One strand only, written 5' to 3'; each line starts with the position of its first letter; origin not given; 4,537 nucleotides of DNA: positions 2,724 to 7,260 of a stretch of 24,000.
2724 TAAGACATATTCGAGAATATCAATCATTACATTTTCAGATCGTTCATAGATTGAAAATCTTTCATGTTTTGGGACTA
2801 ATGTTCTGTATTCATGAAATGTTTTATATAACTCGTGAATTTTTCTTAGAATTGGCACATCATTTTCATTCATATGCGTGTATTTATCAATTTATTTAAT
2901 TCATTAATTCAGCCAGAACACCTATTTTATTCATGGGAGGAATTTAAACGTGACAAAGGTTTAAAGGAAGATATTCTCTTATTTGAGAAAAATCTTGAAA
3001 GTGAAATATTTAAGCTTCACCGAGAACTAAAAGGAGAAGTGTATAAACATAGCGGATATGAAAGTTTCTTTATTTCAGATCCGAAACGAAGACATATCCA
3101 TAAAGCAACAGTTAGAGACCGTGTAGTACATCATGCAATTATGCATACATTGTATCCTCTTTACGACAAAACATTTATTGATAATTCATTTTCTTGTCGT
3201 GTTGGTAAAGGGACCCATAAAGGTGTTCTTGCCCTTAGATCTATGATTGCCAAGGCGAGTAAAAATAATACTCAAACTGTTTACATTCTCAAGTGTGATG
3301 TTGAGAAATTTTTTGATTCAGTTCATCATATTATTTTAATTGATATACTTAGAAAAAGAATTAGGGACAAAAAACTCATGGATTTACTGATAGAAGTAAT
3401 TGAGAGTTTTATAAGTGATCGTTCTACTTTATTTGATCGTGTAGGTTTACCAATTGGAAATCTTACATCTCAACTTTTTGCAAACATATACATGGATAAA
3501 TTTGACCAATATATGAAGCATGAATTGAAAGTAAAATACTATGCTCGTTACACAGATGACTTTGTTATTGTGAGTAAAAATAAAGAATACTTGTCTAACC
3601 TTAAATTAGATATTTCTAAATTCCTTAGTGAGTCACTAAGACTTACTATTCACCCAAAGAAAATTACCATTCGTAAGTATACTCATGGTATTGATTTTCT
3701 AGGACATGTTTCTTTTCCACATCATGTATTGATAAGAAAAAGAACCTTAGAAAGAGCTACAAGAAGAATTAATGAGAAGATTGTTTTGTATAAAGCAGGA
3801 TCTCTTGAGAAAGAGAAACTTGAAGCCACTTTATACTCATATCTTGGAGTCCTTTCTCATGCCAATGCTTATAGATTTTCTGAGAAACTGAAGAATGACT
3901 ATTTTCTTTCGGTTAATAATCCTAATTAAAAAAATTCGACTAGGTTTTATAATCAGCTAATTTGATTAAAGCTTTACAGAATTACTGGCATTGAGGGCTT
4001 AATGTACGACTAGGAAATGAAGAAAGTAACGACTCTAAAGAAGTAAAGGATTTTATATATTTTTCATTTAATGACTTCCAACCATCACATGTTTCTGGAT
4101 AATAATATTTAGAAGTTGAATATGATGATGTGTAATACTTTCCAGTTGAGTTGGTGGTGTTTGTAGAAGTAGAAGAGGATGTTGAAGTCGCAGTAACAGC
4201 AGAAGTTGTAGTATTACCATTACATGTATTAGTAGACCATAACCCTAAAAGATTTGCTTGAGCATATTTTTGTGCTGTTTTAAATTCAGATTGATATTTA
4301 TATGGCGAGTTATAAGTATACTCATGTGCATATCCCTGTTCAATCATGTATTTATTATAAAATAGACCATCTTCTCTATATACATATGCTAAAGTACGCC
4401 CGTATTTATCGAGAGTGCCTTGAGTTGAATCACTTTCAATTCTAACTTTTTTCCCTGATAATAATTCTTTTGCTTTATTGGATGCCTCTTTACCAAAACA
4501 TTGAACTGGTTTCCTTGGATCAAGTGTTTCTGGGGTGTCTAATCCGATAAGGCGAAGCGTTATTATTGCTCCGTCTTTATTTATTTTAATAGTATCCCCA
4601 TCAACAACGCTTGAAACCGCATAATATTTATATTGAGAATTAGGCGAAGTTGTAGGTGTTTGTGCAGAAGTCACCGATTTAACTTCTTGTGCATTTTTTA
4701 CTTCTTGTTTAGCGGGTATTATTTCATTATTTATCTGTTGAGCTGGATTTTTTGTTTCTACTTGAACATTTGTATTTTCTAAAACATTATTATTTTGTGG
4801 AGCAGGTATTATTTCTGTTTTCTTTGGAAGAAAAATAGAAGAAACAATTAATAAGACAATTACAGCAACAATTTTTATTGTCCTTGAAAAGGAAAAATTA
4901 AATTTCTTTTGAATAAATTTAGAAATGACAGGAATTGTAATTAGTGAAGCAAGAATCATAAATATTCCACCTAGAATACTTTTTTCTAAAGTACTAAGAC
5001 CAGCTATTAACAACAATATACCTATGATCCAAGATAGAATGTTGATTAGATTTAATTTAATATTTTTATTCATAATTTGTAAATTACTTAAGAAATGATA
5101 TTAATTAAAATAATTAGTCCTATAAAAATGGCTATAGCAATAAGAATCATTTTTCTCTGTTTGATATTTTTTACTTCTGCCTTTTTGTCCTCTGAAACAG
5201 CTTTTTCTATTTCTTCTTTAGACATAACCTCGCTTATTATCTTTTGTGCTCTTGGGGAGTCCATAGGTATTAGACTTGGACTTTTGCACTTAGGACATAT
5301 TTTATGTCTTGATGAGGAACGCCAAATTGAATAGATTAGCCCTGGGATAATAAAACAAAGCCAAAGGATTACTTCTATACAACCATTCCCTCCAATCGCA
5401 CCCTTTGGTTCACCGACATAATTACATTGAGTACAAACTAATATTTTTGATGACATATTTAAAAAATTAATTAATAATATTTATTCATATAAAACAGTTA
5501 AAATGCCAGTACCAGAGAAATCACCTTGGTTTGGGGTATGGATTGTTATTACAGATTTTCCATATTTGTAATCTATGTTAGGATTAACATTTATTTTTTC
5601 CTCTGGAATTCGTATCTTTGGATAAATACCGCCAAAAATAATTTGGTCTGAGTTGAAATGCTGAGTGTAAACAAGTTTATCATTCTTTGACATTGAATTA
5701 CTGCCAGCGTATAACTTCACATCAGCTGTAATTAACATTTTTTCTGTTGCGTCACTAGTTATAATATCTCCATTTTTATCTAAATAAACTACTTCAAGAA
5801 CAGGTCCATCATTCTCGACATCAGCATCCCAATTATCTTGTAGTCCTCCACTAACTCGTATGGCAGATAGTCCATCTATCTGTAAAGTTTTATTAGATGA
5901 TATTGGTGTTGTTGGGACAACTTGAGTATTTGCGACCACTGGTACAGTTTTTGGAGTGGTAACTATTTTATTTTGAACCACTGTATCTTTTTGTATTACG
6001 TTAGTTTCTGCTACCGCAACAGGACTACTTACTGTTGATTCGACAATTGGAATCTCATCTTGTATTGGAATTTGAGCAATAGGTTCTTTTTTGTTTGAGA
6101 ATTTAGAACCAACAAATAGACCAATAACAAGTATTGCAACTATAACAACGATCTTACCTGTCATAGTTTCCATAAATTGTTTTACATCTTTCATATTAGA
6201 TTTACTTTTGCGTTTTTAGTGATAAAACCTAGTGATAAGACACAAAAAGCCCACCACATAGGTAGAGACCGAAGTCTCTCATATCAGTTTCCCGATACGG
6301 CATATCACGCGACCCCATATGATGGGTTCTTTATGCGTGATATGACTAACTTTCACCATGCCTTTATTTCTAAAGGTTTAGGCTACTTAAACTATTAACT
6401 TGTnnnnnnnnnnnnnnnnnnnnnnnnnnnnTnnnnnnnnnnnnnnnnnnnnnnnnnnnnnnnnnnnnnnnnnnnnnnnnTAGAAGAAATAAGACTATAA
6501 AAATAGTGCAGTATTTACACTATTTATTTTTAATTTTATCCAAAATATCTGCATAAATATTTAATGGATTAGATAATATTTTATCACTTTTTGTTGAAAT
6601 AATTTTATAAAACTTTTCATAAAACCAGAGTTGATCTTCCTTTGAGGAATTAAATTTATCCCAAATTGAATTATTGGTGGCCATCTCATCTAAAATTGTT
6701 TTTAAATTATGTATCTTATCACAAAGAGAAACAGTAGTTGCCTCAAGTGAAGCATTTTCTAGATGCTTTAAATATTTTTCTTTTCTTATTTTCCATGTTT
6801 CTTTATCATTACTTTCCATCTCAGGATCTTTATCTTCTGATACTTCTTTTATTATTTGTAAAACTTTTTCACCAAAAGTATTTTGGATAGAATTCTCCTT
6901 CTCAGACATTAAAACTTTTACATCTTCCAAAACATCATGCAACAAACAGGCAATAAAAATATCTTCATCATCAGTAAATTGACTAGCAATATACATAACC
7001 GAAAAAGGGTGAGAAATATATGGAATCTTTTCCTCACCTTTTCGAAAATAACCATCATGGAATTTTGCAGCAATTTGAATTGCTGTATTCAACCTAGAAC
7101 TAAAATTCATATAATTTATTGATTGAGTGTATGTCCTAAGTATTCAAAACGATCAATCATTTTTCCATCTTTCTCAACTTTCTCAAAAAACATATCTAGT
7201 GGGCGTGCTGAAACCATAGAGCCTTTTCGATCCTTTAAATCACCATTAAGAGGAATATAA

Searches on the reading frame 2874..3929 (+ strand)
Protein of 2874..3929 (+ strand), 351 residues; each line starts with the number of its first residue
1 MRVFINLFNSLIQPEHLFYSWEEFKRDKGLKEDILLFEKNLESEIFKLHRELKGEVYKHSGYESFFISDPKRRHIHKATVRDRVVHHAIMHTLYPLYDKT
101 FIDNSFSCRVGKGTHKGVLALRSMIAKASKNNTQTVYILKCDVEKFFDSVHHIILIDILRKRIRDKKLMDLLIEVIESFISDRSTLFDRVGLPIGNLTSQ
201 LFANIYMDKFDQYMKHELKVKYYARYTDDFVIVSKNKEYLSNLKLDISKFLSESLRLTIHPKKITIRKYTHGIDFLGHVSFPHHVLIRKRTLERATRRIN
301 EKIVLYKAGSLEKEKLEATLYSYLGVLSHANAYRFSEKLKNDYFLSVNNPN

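Call 17: search_protein_families(library=pfam, proteins=[window:2874-3929:+], max_evalue=0.01)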
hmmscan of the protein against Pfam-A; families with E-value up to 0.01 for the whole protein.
window:2874-3929:+ (351 aa): 1 family
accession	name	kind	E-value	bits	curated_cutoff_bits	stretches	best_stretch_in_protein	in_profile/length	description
PF00078.32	RVT_1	-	7e-25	88.4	29.6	1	71-278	8-203/205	Reverse transcriptase (RNA-dependent DNA polymerase)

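Call 64: search_protein_families(library=padloc, proteins=[window:2874-3929:+], max_evalue=0.001)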
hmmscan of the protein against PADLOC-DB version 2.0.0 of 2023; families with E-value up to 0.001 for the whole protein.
window:2874-3929:+ (351 aa): 69 families (the best 25 are shown)
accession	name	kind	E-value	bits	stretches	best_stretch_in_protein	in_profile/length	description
PDLC01136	RT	-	1.2e-49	167.2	1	8-279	2-257/263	RT (reverse transcriptase)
PDLC03754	RT_UG17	-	1.8e-37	127.2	1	36-316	39-303/429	DRT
PDLC02063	Cas1_IIIb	-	3e-36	123.1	1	37-312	38-284/617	-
PDLC03764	RT_UG26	-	1.7e-29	100.8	1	70-307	69-300/398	DRT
PDLC03779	RT_UG4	-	1.9e-28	97.5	1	30-301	22-279/307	DRT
PDLC03756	RT_UG19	-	1.3e-26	91.8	1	132-322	143-329/562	DRT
PDLC03778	RT_UG39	-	1.6e-24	84.8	2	188-266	290-365/541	DRT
PDLC03768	Drt3a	-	1.2e-23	82.2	1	54-314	88-299/411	DRT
PDLC03785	RT_UG9_large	-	1.4e-22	77.8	1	47-271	279-505/772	DRT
PDLC03757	Drt2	-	6.6e-21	72.9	2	189-335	285-437/502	DRT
PDLC03773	RT_UG34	-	6.8e-21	72.7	1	63-245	67-266/512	DRT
PDLC01607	RT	-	1.1e-20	72.5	1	92-278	24-159/161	"CAS-I,CAS-II,CAS-III,CAS-IV,CAS-V,CAS-VI; acquisition_associated"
PDLC03780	RT_UG5-nitrilase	-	1.4e-20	71.4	1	127-267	178-318/907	DRT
PDLC02175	Drt3a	-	2.4e-19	67.9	1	132-266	105-235/417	-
PDLC03761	RT_UG23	-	3.6e-19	66.7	1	73-271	70-266/489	DRT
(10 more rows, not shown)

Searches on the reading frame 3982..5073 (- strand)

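Call 17: search_protein_families(library=pfam, proteins=[window:3982-5073:-], max_evalue=0.01)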
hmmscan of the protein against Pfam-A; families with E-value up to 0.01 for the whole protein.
window:3982-5073:- (363 aa): 1 family
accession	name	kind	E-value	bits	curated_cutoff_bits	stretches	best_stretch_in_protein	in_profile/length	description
PF00565.23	SNase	-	6.3e-25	88.2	21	1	172-280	1-106/107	Staphylococcal nuclease homologue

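Call 64: search_protein_families(library=padloc, proteins=[window:3982-5073:-], max_evalue=0.001)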
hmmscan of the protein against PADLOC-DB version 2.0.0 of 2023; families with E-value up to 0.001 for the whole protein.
window:3982-5073:- (363 aa): 1 family
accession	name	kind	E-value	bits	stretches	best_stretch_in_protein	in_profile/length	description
PDLC01096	C3a212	-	5.7e-44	148.4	1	129-291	28-181/279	SNc+LTD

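Call 73: search_protein_families(library=phrogs, proteins=[window:3982-5073:-], max_evalue=0.001)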
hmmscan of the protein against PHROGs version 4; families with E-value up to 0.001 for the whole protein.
window:3982-5073:- (363 aa): 4 families
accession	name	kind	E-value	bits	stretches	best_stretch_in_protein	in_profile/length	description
phrog_20876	-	DNA, RNA and nucleotide metabolism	6.1e-28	98.9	1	104-321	122-338/395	nuclease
phrog_8809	-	unknown function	9.3e-26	90.2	1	105-323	1056-1269/2317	-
phrog_452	-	DNA, RNA and nucleotide metabolism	3.7e-20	73.6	1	129-260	49-185/201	endonuclease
phrog_18798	-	unknown function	0.00052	21.3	1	153-250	9-102/124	-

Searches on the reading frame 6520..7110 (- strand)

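Call 17: search_protein_families(library=pfam, proteins=[window:6520-7110:-], max_evalue=0.01)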
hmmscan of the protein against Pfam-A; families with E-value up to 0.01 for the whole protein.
window:6520-7110:- (196 aa): 3 families
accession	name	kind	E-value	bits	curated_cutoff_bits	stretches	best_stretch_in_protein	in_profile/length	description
PF13328.12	HD_4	-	2.6e-15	56.9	27.2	1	10-140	1-128/156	HD domain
PF01966.28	HD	-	4.7e-09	37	22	1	31-135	1-115/116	HD domain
PF24236.1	Tea_helical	-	0.0019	18.7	27.1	1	133-169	8-41/64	Telomere ends associated alpha-helical domain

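Call 64: search_protein_families(library=padloc, proteins=[window:6520-7110:-], max_evalue=0.001)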
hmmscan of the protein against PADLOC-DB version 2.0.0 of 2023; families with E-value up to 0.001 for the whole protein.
window:6520-7110:- (196 aa): 0 families

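Call 73: search_protein_families(library=phrogs, proteins=[window:6520-7110:-], max_evalue=0.001)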
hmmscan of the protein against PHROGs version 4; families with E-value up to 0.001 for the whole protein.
window:6520-7110:- (196 aa): 3 families
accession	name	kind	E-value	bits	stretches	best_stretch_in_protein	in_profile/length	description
phrog_990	-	other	1.2e-25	91.5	1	4-145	152-275/374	metal-dependent phosphohydrolase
phrog_32047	-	other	6.3e-09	36.5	1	10-153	29-167/301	phosphohydrolase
phrog_15275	-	unknown function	1.8e-08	35.3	1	30-147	50-159/223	-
